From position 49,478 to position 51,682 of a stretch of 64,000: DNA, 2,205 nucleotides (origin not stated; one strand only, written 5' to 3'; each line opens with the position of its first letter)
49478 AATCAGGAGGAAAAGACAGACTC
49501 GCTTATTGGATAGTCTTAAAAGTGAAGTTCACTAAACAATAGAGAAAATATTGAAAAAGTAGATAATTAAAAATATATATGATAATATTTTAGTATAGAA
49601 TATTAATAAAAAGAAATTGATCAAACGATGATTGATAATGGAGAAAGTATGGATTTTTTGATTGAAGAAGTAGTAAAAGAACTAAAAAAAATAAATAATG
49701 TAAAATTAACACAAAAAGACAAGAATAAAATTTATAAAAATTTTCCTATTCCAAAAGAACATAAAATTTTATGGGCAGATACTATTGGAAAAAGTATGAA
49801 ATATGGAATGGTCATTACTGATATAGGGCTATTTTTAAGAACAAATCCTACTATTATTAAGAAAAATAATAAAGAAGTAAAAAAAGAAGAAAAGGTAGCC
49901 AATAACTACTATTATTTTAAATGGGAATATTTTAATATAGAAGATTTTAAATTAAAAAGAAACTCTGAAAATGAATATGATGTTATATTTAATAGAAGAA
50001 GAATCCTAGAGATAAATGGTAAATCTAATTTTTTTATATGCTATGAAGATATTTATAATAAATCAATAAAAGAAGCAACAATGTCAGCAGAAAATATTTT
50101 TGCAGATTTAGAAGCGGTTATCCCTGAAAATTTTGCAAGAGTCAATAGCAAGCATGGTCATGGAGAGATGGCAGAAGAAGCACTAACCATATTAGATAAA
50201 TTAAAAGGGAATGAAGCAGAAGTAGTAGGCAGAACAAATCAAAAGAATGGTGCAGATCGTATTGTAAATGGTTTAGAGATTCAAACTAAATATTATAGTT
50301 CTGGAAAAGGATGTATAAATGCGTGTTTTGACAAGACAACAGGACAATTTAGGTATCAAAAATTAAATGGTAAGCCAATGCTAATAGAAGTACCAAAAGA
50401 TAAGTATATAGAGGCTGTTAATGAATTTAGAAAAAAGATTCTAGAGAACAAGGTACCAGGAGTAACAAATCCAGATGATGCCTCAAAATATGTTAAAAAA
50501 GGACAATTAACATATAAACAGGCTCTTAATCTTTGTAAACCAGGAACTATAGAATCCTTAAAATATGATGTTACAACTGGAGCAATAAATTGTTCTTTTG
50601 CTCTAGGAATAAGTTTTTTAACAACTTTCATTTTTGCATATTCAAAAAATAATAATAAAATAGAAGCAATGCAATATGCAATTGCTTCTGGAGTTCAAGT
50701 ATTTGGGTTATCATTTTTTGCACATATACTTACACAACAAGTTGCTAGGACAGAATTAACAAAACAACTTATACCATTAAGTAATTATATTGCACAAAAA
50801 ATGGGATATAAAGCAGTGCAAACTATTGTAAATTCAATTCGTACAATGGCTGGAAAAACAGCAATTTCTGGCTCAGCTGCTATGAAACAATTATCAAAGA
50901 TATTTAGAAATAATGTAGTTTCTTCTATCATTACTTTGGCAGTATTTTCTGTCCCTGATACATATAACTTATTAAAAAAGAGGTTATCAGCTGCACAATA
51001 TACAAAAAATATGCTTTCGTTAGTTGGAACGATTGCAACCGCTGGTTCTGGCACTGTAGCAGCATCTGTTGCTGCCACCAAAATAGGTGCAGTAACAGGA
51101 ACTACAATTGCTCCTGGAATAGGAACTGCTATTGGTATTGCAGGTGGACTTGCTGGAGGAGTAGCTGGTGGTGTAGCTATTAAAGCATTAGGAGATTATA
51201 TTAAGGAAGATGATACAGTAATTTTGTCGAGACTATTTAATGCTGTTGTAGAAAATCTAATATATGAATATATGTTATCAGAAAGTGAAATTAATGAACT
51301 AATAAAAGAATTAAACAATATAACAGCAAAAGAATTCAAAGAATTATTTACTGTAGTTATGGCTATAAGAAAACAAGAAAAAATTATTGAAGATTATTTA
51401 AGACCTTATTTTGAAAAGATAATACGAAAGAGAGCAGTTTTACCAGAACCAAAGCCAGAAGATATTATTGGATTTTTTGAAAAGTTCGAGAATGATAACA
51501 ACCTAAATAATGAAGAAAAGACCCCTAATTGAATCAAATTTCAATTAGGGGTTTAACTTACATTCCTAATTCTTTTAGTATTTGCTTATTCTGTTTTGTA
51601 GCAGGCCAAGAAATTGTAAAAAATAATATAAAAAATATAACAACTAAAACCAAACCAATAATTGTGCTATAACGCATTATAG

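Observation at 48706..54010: tRNA-Leu-anchored accessory segment encoding a 627-aa PH-like plus glycine-zipper membrane protein, a DUF4160 pseudogene and a Sel1-repeat protein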

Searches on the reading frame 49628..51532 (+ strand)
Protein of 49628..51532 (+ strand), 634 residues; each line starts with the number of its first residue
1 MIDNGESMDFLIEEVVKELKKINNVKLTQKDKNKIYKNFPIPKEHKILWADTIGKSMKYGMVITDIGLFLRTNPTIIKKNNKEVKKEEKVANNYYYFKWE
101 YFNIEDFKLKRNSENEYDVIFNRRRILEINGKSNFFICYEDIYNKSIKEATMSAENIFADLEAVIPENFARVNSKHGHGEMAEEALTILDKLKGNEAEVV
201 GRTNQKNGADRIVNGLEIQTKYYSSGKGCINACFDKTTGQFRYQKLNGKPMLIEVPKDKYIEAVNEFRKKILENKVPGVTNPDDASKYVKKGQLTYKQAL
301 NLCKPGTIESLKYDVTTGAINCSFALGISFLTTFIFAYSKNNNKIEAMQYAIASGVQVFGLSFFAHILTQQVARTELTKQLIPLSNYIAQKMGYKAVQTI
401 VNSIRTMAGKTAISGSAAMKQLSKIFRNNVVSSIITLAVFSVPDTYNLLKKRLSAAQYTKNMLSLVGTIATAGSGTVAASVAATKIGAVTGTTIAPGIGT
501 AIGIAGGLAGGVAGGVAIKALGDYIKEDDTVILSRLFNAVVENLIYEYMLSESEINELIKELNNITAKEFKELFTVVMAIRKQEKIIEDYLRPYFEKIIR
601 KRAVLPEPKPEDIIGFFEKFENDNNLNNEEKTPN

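Call 4: search_protein_families(library=pfam, proteins=[window:49628-51532:+], max_evalue=0.1)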
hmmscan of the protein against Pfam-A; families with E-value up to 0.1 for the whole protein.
window:49628-51532:+ (634 aa): 2 families
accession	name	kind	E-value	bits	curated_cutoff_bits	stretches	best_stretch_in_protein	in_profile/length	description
PF00215.30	OMPdecase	-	0.036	14.4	27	0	412-525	86-202/221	Orotidine 5'-phosphate decarboxylase / HUMPS family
PF11838.14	ERAP1_C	-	0.089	12.6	38.2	0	522-601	154-232/318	ERAP1-like C-terminal domain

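Call 7: search_protein_families(library=ncbifam, proteins=[window:49628-51532:+], max_evalue=0.1)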
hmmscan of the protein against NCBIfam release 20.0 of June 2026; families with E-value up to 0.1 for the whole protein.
window:49628-51532:+ (634 aa): 2 families
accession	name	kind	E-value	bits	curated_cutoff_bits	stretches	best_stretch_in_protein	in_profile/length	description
NF004864.0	PRK06224.1-1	equivalog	0.03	13.4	261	1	465-550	67-148/278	citryl-CoA lyase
NF006789.0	PRK09294.1-3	equivalog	0.042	12.7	873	1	401-523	204-319/410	acyltransferase PapA5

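Call 8: search_protein_families(library=padloc, proteins=[window:49628-51532:+], max_evalue=0.1)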
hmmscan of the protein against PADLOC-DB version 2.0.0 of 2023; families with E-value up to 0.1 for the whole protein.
window:49628-51532:+ (634 aa): 0 families

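Call 10: find_homologous_proteins(query=window:49628-51532:+)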
Query window:49628-51532:+ (634 aa): 787 proteins with E <= 0.001 among 8000 candidates; the best 120 are listed.
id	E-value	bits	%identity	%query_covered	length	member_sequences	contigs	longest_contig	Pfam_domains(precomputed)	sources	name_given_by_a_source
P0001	0.0e+0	1314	95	99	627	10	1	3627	PF27347.1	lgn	-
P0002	0.0e+0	1278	91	99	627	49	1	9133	PF27347.1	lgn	-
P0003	0.0e+0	1023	79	90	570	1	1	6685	PF27347.1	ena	-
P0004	0.0e+0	1012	72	97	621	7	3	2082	PF27347.1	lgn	-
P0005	4.5e-293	992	70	97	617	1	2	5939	PF27347.1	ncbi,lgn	-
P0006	6.8e-293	991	70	97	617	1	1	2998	PF27347.1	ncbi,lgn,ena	-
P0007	2.5e-292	989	70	97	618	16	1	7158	PF27347.1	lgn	-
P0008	1.2e-291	987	71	97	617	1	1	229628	PF27347.1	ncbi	-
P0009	2.4e-291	986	70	97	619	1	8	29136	PF27347.1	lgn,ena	-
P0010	4.5e-291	985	69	97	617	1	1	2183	PF27347.1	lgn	-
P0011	3.7e-290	982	69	99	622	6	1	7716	PF27347.1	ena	-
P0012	3.9e-290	982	70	97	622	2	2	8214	PF27347.1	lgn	-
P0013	7.9e-290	981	69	97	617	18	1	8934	PF27347.1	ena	-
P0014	2.9e-289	979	68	98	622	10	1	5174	PF27347.1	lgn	-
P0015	2.4e-288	976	70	97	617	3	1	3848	PF27347.1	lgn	-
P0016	3.0e-288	976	70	97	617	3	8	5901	PF27347.1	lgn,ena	-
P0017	6.9e-288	975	68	98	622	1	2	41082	PF27347.1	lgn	-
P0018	6.8e-287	971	70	97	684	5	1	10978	PF04060.19,PF27347.1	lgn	-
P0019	1.1e-286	971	69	97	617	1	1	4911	PF27347.1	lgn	-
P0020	5.9e-286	968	69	97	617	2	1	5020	PF27347.1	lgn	-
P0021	2.8e-285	966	69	97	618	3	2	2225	PF27347.1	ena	-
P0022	6.7e-285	965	68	97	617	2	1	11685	PF27347.1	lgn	-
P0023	9.6e-283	958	67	98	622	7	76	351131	PF27347.1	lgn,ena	-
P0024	2.1e-282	956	68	97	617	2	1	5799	PF27347.1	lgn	-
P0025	1.1e-280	951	67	97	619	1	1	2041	PF27347.1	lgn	-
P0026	1.2e-279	947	67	97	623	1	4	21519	PF27347.1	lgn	-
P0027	3.4e-279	946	67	97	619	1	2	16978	PF27347.1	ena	-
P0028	2.9e-278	943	66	97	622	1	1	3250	PF27347.1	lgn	-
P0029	7.2e-273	925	65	97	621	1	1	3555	PF27347.1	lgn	-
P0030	3.8e-270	916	66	97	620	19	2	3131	PF27347.1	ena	-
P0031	2.1e-269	913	66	97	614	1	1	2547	PF27347.1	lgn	-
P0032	7.9e-268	908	66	97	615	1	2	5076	PF27347.1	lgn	-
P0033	2.0e-266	904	65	97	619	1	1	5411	PF27347.1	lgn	-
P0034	3.4e-266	903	65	97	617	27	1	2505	PF27347.1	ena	-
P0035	4.9e-266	902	63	97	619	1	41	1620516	PF27347.1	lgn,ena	-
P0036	6.0e-266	902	65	97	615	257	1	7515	PF27347.1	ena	-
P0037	6.1e-266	902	63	97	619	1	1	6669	PF27347.1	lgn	-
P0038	8.3e-266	902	63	97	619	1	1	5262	PF27347.1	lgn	-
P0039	1.4e-265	901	63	97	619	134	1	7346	PF27347.1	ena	-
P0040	2.6e-265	900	63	97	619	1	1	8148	PF27347.1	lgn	-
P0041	7.5e-264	895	63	97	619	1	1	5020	PF27347.1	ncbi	-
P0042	1.2e-263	895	64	97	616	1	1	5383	PF27347.1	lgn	-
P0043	6.9e-261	885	63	96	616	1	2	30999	PF27347.1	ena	-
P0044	1.7e-260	884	64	97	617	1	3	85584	PF27347.1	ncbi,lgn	ncbi:MAG: hypothetical protein RSD17_04660 [Oscillospiraceae bacterium]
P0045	2.5e-255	867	62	97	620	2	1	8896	PF27347.1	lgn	-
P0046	3.8e-250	850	63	97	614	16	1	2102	PF27347.1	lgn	-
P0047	6.6e-249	846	63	96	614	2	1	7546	PF27347.1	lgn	-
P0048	2.5e-248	844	62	97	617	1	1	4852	PF27347.1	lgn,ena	-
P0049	1.3e-245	835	61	97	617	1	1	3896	PF27347.1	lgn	-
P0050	2.9e-245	834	62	97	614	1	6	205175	PF27347.1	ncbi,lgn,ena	-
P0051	2.5e-244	831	61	96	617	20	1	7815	PF27347.1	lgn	-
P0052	3.4e-244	830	59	97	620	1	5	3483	PF27347.1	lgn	-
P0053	3.5e-244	830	61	97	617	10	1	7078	PF27347.1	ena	-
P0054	3.8e-243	827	60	97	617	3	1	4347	PF27347.1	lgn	-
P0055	2.8e-242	824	62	96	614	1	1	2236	PF27347.1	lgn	-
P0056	1.5e-241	822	61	95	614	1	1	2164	PF27347.1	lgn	-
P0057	5.5e-241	820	60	98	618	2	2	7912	PF27347.1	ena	-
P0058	1.9e-240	818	60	97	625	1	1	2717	PF27347.1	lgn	-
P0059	7.8e-240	816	60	97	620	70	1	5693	PF27347.1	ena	-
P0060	7.5e-238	809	60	97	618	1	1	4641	PF27347.1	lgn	-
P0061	1.5e-233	795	58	97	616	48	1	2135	PF27347.1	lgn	-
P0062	3.8e-232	791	60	96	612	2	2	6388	PF27347.1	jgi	-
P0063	3.5e-230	784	56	98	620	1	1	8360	PF27347.1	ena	-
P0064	6.1e-226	770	57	96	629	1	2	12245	PF27347.1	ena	-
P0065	4.2e-225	767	55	97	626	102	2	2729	PF27347.1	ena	-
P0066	6.3e-225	767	58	95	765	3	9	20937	PF27347.1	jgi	-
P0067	8.8e-225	766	56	97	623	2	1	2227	PF27347.1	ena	-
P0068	1.4e-224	766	57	98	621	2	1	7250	PF27347.1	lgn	-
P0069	3.5e-222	758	56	98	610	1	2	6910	PF27347.1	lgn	-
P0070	8.5e-222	756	56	98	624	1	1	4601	PF27347.1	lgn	-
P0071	6.2e-221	753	56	94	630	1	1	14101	PF27347.1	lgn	-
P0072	8.7e-221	753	56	97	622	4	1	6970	PF27347.1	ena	-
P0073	4.9e-220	751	55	97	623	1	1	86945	PF27347.1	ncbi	-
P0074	6.6e-220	750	57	95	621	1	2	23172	PF27347.1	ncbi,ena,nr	ncbi:MAG: hypothetical protein H9893_10175 [Candidatus Niameybacter stercoravium]|nr:hypothetical pr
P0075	5.3e-219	747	53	98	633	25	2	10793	PF27347.1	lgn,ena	-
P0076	1.5e-218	746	53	98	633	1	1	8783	PF27347.1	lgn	-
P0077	3.7e-218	744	55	97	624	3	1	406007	PF27347.1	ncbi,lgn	-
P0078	5.9e-218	744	68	77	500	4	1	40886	PF27347.1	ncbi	-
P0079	5.2e-216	737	54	98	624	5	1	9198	PF27347.1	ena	-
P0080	7.3e-216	737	56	97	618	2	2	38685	PF27347.1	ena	-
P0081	2.0e-215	735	57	97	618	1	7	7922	PF27347.1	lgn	-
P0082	4.0e-213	728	56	94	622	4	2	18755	PF27347.1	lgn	-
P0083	2.7e-212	725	52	97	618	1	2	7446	PF27347.1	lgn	-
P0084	7.2e-212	724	71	70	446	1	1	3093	PF27347.1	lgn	-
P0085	5.8e-211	721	54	97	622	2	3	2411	PF27347.1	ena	-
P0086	8.8e-210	717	53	97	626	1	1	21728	PF27347.1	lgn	-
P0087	2.5e-209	715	54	97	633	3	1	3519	PF27347.1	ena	-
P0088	4.9e-206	704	51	98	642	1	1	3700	PF27347.1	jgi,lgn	jgi:hypothetical protein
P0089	1.3e-205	703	59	86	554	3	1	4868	PF27347.1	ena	-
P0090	2.0e-200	686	68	69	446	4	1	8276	PF27347.1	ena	-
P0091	9.3e-200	684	51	98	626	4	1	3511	PF27347.1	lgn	-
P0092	3.2e-195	669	64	72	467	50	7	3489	PF27347.1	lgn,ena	-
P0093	1.1e-193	664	49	97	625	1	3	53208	PF27347.1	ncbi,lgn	-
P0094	3.2e-191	655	50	97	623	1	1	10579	PF27347.1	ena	-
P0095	5.6e-191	655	49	97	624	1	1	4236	PF27347.1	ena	-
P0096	2.2e-189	649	61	74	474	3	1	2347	PF27347.1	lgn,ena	-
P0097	1.3e-188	647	42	67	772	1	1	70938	PF27347.1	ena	-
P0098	7.8e-183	628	51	91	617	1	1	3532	PF27347.1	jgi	jgi:hypothetical protein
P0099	1.4e-182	627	49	97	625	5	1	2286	PF27347.1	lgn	-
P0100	7.1e-180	618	49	98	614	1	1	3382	PF27347.1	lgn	-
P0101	9.3e-177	608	45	97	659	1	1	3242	PF27347.1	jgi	jgi:hypothetical protein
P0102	1.7e-175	603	44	97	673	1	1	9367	PF27347.1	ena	-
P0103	2.1e-169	583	60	70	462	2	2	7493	PF27347.1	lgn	-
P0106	3.5e-159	550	64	59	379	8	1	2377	PF27347.1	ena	-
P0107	1.2e-155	538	43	94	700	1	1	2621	PF27347.1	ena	-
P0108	2.2e-155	537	45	92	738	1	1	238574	PF27347.1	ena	-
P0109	7.2e-155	535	43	93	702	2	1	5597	PF27347.1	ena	-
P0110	1.3e-154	534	45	92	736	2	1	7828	PF27347.1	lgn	-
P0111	3.9e-154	533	43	93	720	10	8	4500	PF27347.1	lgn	-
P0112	4.1e-154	533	43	95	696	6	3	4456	PF27347.1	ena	-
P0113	5.5e-154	532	43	93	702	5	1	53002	PF27347.1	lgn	-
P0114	1.0e-153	532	44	94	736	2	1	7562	PF27347.1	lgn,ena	-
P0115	2.6e-153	530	44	93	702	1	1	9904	PF27347.1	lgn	-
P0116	3.5e-153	530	43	96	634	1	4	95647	PF27347.1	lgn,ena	-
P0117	3.6e-153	530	44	93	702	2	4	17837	PF27347.1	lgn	-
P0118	9.9e-153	528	44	94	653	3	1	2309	PF27347.1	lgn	-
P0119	1.1e-152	528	44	93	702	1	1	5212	PF27347.1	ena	-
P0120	1.6e-152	528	44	93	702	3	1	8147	PF27347.1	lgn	-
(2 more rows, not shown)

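Call 11: search_solved_structures(query=window:49628-51532:+, max_evalue=1, show_alignments=2)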
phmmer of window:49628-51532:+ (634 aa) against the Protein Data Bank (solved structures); distinct sequences matched with E-value up to 1: 1.
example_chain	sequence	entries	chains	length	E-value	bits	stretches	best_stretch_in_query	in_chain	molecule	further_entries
5y1d_A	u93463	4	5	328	0.29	13.2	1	80-145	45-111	NAD dependent epimerase/dehydratase family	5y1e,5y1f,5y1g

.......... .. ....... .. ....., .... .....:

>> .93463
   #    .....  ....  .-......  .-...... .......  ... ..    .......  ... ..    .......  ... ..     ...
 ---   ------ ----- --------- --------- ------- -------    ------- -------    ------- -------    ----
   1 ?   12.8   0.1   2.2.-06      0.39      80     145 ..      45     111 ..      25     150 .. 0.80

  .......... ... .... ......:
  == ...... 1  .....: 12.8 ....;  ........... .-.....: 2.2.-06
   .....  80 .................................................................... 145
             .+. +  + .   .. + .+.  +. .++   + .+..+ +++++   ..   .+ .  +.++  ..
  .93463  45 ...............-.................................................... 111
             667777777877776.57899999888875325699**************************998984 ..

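Call 12: search_protein_families(library=phrogs, proteins=[window:49628-51532:+], max_evalue=0.01)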
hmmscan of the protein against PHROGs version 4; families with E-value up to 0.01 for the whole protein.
window:49628-51532:+ (634 aa): 3 families
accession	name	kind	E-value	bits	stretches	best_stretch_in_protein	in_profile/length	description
phrog_167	-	tail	0.00025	19.9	1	275-571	517-769/1555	tail length tape measure protein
phrog_794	-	tail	0.00026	20.8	1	472-529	626-682/763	tail length tape measure protein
phrog_11489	-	unknown function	0.0076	15.3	0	466-537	718-775/1717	-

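Call 14: find_encoding_contigs(protein=P0002, flank=6000, max_places=3)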
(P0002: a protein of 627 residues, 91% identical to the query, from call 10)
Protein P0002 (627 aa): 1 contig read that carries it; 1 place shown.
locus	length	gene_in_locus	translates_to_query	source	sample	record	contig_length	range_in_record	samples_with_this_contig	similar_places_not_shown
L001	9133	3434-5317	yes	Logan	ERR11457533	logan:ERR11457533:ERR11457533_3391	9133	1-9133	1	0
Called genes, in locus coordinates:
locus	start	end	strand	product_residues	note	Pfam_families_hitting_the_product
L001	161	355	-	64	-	-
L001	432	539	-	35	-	-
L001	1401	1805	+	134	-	-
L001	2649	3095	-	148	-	PF00069:Pkinase, PF07714:PK_Tyr_Ser-Thr, PF12330:Haspin_kinase (weak), PF17667:Pkinase_fungal (weak)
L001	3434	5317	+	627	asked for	PF27347:YeeR_C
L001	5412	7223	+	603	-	-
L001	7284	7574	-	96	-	-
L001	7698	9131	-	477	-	?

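Call 15: find_encoding_contigs(protein=P0008, flank=6000, max_places=2)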
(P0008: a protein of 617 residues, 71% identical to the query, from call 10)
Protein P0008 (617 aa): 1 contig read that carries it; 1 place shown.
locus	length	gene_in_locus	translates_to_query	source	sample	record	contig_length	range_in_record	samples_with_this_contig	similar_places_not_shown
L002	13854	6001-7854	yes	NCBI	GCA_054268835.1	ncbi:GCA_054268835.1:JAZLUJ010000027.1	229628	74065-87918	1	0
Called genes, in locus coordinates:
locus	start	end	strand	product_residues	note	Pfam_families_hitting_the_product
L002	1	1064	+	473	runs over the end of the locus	PF01235:Na_Ala_symp, PF00324:AA_permease (weak)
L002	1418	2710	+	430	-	PF02540:NAD_synthase, PF01171:ATP_bind_3 (weak), PF03054:tRNA_Me_trans (faint), PF06508:QueC (faint), PF00958:GMP_synt_C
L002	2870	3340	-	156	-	PF01381:HTH_3, PF13443:HTH_26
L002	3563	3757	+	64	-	-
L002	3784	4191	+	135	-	-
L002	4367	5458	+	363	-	PF14657:Arm-DNA-bind_4, PF14659:Phage_int_SAM_3, PF00589:Phage_integrase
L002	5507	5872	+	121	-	PF21983:NikA-like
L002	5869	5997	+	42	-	-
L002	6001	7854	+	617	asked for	PF27347:YeeR_C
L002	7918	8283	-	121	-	PF21983:NikA-like (weak), PF05713:MobC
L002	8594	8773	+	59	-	-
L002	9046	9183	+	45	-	-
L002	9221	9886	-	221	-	-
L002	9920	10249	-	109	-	PF13560:HTH_31 (weak), PF01381:HTH_3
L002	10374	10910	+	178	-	-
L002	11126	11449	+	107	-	-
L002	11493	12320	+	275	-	PF06114:Peptidase_M78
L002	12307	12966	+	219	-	-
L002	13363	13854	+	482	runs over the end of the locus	PF04326:SLFN_AlbA_2, PF13749:HATPase_c_4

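Call 16: find_encoding_contigs(protein=P0035, flank=6000, max_places=2)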
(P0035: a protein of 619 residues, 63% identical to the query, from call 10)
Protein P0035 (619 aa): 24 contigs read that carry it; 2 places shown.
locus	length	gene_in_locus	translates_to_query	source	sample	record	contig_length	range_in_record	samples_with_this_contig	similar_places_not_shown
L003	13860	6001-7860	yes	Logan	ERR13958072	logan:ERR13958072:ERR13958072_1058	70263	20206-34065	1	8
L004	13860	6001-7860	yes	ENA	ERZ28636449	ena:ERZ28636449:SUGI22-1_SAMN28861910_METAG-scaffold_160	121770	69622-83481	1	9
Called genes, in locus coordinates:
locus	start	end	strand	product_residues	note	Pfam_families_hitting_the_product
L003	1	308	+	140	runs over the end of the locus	PF22817:ApeP-like (weak), PF07977:FabA, PF22818:ApeI-like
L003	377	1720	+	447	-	PF00289:Biotin_carb_N, PF02222:ATP-grasp, PF02655:ATP-grasp_3 (faint), PF02786:CPSase_L_D2, PF07478:Dala_Dala_lig_C, PF08443:RimK (weak), PF02785:Biotin_carb_C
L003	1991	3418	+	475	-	PF00890:FAD_binding_2 (faint), PF03486:HI0933_like (faint), PF07992:Pyr_redox_2 (weak), PF21688:FAD-depend_C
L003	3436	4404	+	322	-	-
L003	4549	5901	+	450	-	PF13302:Acetyltransf_3, PF00583:Acetyltransf_1, PF01966:HD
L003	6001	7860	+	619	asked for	PF27347:YeeR_C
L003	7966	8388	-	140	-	PF00293:NUDIX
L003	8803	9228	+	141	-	PF00293:NUDIX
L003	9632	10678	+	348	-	-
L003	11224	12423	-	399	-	PF14659:Phage_int_SAM_3, PF00589:Phage_integrase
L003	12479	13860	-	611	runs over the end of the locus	PF02463:SMC_N (weak), PF13175:AAA_15, PF13476:AAA_23, PF13304:AAA_21, PF13175:AAA_15, PF20469:OLD-like_TOPRIM (weak)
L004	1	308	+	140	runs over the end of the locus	PF22817:ApeP-like (weak), PF07977:FabA, PF22818:ApeI-like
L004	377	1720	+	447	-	PF00289:Biotin_carb_N, PF02222:ATP-grasp, PF02655:ATP-grasp_3 (faint), PF02786:CPSase_L_D2, PF07478:Dala_Dala_lig_C, PF08443:RimK (weak), PF02785:Biotin_carb_C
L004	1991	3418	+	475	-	PF00890:FAD_binding_2 (faint), PF03486:HI0933_like (faint), PF07992:Pyr_redox_2 (weak), PF21688:FAD-depend_C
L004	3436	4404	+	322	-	-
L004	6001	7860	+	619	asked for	PF27347:YeeR_C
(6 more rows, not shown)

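Call 20: find_related_loci(query=window:49649-51529:+, collection=genome_contigs, flank=10000)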
Query window:49649-51529:+ (627 aa) in genome_contigs; peptide patterns used: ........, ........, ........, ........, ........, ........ (x = any residue, [..] = any of these).
62 stretches matched a pattern; 7 encode a relative of the query (tblastn E <= 1e-3); 6 distinct loci.
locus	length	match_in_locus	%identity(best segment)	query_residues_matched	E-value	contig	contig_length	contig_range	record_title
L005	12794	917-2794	99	1-627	0e+0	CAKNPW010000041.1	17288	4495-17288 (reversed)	MAG TPA_asm: uncultured Clostridium sp. isolate ERR3414582_bin.23_metaWRAP_v1.1_MAG genome assembly, contig: NODE_5147_l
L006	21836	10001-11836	65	1-614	0e+0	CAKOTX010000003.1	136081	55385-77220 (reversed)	MAG: uncultured Clostridia bacterium isolate REFINED_METABAT215_TOP10_CONTIGS_1500_ASSEMBLY_K77_MERGED__Hadza_MoBio_hadz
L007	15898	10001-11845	61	1-616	0e+0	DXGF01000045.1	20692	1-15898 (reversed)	MAG TPA_asm: Candidatus Dorea gallistercoris isolate ChiSxjej1B13-11762 ChiSxjej1B13M5__C101642_L20692_SAMN08009907, who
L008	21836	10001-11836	65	1-614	0e+0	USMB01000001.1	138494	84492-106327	uncultured Clostridium sp. isolate UMGS1852 genome assembly, contig: NODE_41_length_138494_cov_7.167344, whole genome sh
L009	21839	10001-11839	63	1-613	0e+0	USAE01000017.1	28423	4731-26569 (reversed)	uncultured Clostridium sp. isolate UMGS1531 genome assembly, contig: NODE_640_length_28423_cov_12.992033, whole genome s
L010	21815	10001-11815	44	18-607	1e-145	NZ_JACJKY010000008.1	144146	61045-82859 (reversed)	Merdimmobilis hominis strain An559 An559_contig-110_7, whole genome shotgun sequence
